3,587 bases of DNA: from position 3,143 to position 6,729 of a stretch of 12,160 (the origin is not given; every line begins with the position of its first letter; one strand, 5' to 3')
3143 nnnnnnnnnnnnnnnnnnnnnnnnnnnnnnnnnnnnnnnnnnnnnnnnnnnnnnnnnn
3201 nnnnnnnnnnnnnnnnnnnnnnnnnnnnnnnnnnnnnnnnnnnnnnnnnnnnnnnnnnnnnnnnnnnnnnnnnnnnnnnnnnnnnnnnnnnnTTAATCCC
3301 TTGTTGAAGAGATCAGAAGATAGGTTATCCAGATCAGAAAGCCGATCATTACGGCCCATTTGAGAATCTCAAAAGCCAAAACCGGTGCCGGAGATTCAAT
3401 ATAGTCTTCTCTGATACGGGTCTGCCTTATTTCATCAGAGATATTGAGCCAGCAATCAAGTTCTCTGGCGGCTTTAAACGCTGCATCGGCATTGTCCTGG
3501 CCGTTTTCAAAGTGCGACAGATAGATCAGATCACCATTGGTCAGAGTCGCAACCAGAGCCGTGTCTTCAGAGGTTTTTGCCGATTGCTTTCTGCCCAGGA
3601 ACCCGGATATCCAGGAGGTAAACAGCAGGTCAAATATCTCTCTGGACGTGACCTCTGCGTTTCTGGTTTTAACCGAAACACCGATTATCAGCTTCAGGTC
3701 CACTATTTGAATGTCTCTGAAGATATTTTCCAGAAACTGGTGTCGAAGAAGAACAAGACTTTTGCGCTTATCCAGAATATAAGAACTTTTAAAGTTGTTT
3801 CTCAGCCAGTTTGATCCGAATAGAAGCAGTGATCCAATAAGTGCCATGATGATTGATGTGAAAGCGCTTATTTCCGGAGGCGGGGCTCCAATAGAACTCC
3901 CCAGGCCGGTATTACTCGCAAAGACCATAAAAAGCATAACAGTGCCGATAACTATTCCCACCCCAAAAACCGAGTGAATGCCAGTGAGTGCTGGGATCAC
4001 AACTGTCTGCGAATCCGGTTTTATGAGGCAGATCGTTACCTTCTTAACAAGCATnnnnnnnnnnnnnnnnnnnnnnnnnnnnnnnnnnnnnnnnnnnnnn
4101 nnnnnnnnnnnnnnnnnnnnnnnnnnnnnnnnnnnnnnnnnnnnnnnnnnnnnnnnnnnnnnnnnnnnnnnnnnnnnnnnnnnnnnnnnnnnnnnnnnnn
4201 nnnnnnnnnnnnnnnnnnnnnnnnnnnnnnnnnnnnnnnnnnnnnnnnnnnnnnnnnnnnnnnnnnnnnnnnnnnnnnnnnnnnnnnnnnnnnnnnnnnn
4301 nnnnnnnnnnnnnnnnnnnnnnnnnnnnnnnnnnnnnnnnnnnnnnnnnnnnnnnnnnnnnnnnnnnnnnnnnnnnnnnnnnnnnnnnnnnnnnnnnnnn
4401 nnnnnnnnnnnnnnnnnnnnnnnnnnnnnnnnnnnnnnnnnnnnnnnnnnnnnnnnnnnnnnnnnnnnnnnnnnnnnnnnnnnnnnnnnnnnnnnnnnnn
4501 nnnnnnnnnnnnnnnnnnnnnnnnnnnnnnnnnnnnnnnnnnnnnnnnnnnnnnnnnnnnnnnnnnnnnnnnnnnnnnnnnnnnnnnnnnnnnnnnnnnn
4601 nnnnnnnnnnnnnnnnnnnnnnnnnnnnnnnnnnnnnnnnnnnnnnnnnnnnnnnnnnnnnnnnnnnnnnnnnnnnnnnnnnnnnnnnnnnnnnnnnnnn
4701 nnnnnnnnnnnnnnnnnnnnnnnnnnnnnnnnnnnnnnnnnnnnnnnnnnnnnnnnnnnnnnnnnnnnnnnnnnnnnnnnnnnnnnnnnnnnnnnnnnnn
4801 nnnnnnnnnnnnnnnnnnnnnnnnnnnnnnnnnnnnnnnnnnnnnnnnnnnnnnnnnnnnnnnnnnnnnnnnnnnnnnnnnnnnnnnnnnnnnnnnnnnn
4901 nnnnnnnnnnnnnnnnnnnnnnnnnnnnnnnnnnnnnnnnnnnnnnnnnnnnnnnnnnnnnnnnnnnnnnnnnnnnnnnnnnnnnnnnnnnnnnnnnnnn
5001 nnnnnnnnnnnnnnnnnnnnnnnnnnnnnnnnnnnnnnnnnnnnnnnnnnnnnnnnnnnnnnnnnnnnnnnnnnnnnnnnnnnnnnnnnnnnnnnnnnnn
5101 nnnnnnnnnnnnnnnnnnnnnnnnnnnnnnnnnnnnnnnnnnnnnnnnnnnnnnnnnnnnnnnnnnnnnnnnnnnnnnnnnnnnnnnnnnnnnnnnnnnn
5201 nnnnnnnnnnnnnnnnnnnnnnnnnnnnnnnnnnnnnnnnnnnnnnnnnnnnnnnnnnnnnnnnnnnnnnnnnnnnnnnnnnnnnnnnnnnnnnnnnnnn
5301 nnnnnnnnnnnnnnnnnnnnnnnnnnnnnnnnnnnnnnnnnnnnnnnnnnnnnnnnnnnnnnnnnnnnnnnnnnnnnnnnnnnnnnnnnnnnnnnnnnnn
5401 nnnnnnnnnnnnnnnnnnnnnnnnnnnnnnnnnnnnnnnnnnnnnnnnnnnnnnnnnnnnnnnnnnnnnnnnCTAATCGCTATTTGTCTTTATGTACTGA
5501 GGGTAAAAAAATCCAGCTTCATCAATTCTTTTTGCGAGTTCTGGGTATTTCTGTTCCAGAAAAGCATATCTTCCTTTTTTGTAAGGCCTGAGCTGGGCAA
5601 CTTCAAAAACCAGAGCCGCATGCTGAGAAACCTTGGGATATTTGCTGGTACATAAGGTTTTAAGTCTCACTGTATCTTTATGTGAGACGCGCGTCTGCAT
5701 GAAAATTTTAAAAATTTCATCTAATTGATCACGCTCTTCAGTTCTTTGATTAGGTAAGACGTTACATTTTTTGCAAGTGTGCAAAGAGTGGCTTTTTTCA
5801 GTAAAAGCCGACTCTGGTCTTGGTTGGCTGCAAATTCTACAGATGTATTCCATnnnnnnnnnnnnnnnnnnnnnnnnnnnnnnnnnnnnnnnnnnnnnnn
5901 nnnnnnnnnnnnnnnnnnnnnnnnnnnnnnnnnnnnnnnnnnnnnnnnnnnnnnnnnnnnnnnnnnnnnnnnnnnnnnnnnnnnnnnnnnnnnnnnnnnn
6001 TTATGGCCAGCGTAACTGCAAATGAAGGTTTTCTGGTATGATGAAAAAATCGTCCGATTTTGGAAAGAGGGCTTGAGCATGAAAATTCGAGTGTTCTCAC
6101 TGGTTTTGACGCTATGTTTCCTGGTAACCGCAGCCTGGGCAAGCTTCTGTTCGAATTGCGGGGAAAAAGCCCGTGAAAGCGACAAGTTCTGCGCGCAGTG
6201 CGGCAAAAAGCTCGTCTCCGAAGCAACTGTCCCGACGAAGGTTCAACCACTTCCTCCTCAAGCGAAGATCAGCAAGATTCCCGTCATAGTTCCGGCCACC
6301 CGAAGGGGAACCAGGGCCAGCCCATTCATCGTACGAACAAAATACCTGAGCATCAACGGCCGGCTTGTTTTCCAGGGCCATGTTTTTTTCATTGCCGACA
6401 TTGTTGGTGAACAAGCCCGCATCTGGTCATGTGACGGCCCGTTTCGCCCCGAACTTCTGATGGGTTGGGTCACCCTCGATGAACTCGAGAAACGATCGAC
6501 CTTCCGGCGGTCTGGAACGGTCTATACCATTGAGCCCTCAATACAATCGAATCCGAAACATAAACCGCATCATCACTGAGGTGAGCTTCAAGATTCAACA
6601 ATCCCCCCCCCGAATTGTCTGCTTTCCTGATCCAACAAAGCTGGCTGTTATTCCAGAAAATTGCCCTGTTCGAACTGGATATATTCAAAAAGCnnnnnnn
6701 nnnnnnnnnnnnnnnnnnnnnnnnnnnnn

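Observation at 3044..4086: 3-TM membrane protein gene isolated between two same-orientation IS-end copies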

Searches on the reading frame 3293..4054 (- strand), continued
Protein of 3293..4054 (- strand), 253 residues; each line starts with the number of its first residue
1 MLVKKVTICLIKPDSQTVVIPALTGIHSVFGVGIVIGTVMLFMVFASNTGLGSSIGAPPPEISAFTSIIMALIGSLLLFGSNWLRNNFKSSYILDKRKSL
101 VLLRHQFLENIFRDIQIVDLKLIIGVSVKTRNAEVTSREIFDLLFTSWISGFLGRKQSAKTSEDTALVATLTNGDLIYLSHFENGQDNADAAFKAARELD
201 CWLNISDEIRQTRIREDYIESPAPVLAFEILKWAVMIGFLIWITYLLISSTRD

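Call 51: fold_search(model_id=the predicted structure, library=pdb)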
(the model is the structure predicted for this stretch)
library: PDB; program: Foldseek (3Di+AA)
matches with E <= 10: 454; with E <= 0.001: 1
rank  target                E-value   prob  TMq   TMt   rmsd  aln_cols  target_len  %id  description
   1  8kei_D                6.6e-05  1.00  0.42  0.61   6.6       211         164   13  Cryo-EM structure of NADPH oxidase 2 in complex with p22phox and EROS (released 2024-05-22)
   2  5nyw_I                2.5e-02  0.23  0.15  0.16  20.9       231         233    8  Anbu (ancestral beta-subunit) from Yersinia bercovieri (released 2017-05-24)
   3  9f9p_D                3.8e-02  0.16  0.14  0.15  21.7       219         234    9  CryoEM structure of recombinant Trypanosoma cruzi apo proteasome 20S subunit (released 2024-12-25)
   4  8b6h_DR               6.4e-02  0.21  0.21  0.22  12.3       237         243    9  Cryo-EM structure of cytochrome c oxidase dimer (complex IV) from respiratory supercomplex of Tetrahymena thermophila (released 2023-03-29)
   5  8azk_Q                6.8e-02  0.14  0.14  0.14  21.5       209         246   11  Bovine 20S proteasome, untreated (released 2024-03-20)
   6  1iru_C                9.6e-02  0.13  0.15  0.16  20.9       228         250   10  Crystal Structure of the mammalian 20S proteasome at 2.75 A resolution (released 2002-05-22)
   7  9o3e_D                1.0e-01  0.09  0.13  0.14  21.3       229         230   13  Plasmodium falciparum 20S proteasome bound to inhibitor 159 (released 2025-11-12)
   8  8g6e_D                1.1e-01  0.08  0.13  0.13  21.1       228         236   11  Structure of the Plasmodium falciparum 20S proteasome complexed with inhibitor TDI-8304 (released 2023-12-20)
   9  5nif_Q                1.1e-01  0.12  0.15  0.15  21.2       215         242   10  Yeast 20S proteasome in complex with Blm-pep activator (released 2017-08-02)
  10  5dg2_B                2.0e-01  0.41  0.15  0.27  13.7       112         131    8  Sugar binding protein - human galectin-2 (dimer) (released 2016-09-14)
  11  6qm7_D                2.0e-01  0.09  0.14  0.15  18.9       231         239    8  Leishmania tarentolae proteasome 20S subunit complexed with GSK3494245 (released 2019-04-17)
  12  9o3e_C                2.2e-01  0.09  0.14  0.15  21.9       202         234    9  Plasmodium falciparum 20S proteasome bound to inhibitor 159 (released 2025-11-12)
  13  5dg2_A                2.3e-01  0.35  0.15  0.27  12.2       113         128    8  Sugar binding protein - human galectin-2 (dimer) (released 2016-09-14)
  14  7ne5                  2.4e-01  0.10  0.11  0.05  12.5       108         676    8  catalytically non active S532A mutant of oligopeptidase B from S. proteomaculans with modified hinge region (released 2021-03-31)
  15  9o3e_Q                2.7e-01  0.10  0.15  0.16  21.5       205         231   11  Plasmodium falciparum 20S proteasome bound to inhibitor 159 (released 2025-11-12)
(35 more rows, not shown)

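Call 63: search_protein_families(library=pfam, proteins=[L002:3372-3542:-, L005:10654-11541:+, L008:1868-2362:+, L006:3825-4247:+], max_evalue=0.1)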
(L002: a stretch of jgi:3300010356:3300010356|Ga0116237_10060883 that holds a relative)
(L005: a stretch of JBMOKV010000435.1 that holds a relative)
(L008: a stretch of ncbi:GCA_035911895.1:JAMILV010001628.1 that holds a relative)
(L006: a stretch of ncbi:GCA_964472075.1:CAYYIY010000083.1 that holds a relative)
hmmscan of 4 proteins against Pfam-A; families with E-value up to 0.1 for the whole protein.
L002:3372-3542:- (56 aa): 0 families

L005:10654-11541:+ (295 aa): 3 families
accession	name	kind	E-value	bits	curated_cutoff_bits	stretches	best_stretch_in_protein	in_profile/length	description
PF18765.7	Polbeta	-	2.1e-08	34.7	26.9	1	17-110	2-91/93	Polymerase beta, Nucleotidyltransferase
PF01909.29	NTP_transf_2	-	2e-06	28.6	21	1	20-66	6-47/93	Nucleotidyltransferase domain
PF22600.2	MTPAP-like_central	-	1.4e-05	25.6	27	1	15-59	26-70/139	Poly(A) RNA polymerase, mitochondrial-like, central palm domain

L008:1868-2362:+ (164 aa): 1 family
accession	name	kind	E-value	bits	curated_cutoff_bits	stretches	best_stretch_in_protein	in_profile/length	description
PF12158.14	DUF3592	-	3.7e-07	31.2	25.3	1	54-127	1-81/84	Domain of unknown function (DUF3592)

L006:3825-4247:+ (140 aa): 1 family
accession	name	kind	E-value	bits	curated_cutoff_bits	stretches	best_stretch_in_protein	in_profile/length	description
PF19780.4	DUF6265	-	5.9e-33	114.2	23.8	1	11-123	2-115/116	Domain of unknown function (DUF6265)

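Call 66: search_protein_families(library=phrogs, proteins=[window:3293-4054:-], max_evalue=0.01)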
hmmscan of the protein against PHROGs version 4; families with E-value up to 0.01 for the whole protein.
window:3293-4054:- (253 aa): 0 families

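Call 79: find_related_loci(query=A1, collection=metagenome_contigs, flank=8000)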
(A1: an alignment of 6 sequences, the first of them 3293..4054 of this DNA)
Query A1 (253 aa) in metagenome_contigs; peptide patterns used: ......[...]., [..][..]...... (x = any residue, [..] = any of these).
600 stretches matched a pattern (row limit reached: there are more); 5 encode a relative of the query (tblastn E <= 1e-3); 5 distinct loci.
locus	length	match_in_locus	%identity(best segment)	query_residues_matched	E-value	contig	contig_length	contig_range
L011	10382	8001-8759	95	1-253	1e-160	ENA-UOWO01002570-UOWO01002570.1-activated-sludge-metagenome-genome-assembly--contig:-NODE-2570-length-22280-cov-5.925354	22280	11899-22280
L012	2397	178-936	94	1-253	9e-169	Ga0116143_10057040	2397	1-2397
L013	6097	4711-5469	94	1-253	3e-159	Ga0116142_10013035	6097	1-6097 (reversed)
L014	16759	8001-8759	92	1-253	3e-155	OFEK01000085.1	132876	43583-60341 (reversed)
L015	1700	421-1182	79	1-253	4e-144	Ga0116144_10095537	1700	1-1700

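Call 80: find_related_loci(query=A1, collection=viral_contigs, flank=8000)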
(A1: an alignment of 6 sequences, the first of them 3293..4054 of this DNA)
Query A1 (253 aa) in viral_contigs; peptide patterns used: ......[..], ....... (x = any residue, [..] = any of these).
230 stretches matched a pattern, but none encodes a relative of the query by tblastn (E <= 1e-3).

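Call 83: search_protein_families(library=pfam, proteins=[L014:9139-9444:-, L014:9441-9740:-, L014:10119-10382:-, L014:10379-10612:-, L011:9638-10033:-, L011:10026-10274:-, L011:8987-9601:+, L014:5920-7086:-, L001:13220-13483:-, L001:13480-13695:-], max_evalue=0.001)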
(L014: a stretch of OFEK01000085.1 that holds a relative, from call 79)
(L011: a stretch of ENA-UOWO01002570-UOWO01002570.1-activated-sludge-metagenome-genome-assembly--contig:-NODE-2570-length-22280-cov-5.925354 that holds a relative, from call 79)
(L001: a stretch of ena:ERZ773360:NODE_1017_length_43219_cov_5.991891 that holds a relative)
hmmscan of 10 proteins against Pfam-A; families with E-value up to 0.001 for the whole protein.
L014:9139-9444:- (101 aa): 2 families
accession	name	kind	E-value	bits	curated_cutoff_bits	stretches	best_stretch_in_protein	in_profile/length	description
PF21716.3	dnstrm_HI1420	-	7.5e-33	112.7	27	1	8-93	4-89/90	Probable addiction module antidote protein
PF01381.28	HTH_3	-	4.3e-05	23.9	23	1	47-90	7-52/55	Helix-turn-helix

L014:9441-9740:- (99 aa): 1 family
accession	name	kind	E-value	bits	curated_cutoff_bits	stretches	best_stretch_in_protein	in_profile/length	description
PF05973.20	Gp49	-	2.3e-06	28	23.9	1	12-92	2-89/90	Phage derived protein Gp49-like (DUF891)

L014:10119-10382:- (87 aa): 1 family
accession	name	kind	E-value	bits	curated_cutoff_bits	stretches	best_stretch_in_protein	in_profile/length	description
PF24732.2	ParE_like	-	4.9e-10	39.7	24.4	1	20-84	3-67/67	ParE-like toxin domain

L014:10379-10612:- (77 aa): 0 families

L011:9638-10033:- (131 aa): 1 family
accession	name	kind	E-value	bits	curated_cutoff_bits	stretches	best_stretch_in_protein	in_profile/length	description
PF01850.27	PIN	-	7.6e-13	49.6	23.6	1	5-118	1-115/120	PIN domain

L011:10026-10274:- (82 aa): 0 families

L011:8987-9601:+ (204 aa): 0 families

L014:5920-7086:- (388 aa): 3 families
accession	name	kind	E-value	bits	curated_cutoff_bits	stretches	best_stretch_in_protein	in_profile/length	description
PF13784.11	Fic_N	-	2.3e-24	85.7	26.7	1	42-121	3-81/82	Fic/DOC family N-terminal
PF02661.23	Fic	-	2.2e-20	73.7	24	1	129-234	1-93/93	Fic/DOC family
PF13412.12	HTH_24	-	0.00097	19.1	21.9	0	334-360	22-48/48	Winged helix-turn-helix DNA-binding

L001:13220-13483:- (87 aa): 1 family
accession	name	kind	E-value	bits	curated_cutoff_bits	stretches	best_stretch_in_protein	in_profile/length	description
PF24732.2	ParE_like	-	1.6e-09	38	24.4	1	20-84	3-67/67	ParE-like toxin domain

L001:13480-13695:- (71 aa): 0 families

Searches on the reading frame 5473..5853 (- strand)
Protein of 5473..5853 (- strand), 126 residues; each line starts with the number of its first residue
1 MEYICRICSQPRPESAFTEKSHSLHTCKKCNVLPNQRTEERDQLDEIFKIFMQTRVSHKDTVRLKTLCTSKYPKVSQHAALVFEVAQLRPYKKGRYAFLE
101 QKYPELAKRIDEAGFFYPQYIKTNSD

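Call 5: search_protein_families(library=pfam, proteins=[window:5473-5853:-], max_evalue=0.01)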
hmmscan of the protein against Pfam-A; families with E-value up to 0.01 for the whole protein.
window:5473-5853:- (126 aa): 0 families

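Call 10: search_protein_families(library=padloc, proteins=[window:5473-5853:-], max_evalue=0.1)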
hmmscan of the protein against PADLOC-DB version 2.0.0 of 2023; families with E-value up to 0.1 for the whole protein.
window:5473-5853:- (126 aa): 0 families

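Call 11: search_protein_families(library=ncbifam, proteins=[window:5473-5853:-], max_evalue=0.1)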
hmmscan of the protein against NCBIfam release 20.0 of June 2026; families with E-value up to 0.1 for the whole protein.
window:5473-5853:- (126 aa): 0 families

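Call 66: search_protein_families(library=phrogs, proteins=[window:5473-5853:-], max_evalue=0.01)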
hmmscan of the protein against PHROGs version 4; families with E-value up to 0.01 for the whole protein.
window:5473-5853:- (126 aa): 0 families

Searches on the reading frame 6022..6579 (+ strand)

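Call 5: search_protein_families(library=pfam, proteins=[window:6022-6579:+], max_evalue=0.01)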
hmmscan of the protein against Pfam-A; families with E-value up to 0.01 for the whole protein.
window:6022-6579:+ (185 aa): 6 families
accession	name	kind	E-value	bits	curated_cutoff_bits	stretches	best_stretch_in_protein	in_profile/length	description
PF13240.11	Zn_Ribbon_1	-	4.1e-07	30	25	1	42-64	1-23/23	zinc-ribbon domain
PF13248.11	Zn_ribbon_3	-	2.8e-06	27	27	1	43-64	5-26/26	zinc-ribbon domain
PF12773.13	DZR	-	7.1e-05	23.3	27.3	1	43-65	1-23/45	Double zinc ribbon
PF14803.11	Zn_ribbon_Nudix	-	0.0019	18.5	25.6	0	55-65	1-11/34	Nudix N-terminal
PF18912.6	DZR_2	-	0.0057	16.9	27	1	37-64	18-46/56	Double zinc ribbon domain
PF09297.16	Zn_ribbon_NUD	-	0.0058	16.7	24.8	0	55-66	4-15/32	NADH pyrophosphatase zinc ribbon domain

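Call 10: search_protein_families(library=padloc, proteins=[window:6022-6579:+], max_evalue=0.1)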
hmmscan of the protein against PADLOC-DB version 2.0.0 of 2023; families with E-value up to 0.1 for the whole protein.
window:6022-6579:+ (185 aa): 0 families

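Call 11: search_protein_families(library=ncbifam, proteins=[window:6022-6579:+], max_evalue=0.1)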
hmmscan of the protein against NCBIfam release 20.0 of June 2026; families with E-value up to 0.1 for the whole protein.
window:6022-6579:+ (185 aa): 3 families
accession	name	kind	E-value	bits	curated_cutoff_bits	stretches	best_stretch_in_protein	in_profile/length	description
NF045510.1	4Cys_prefix_kin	domain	0.0054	17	24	0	53-64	15-26/26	4-Cys prefix domain-containing protein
NF053815.1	teico_TcaA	equivalog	0.033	13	550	1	42-73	3-34/463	membrane-associated protein TcaA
TIGR03831.1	YgiT_finger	domain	0.058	13.7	20.2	0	41-49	33-41/46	YgiT-type zinc finger protein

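Call 66: search_protein_families(library=phrogs, proteins=[window:6022-6579:+], max_evalue=0.01)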
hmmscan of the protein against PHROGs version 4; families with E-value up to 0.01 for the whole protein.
window:6022-6579:+ (185 aa): 2 families
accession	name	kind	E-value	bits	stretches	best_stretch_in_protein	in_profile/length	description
phrog_2546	-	unknown function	2.3e-05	25.7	1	42-72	2-32/180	-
phrog_9700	-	unknown function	0.0058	16.6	1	41-72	7-38/483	-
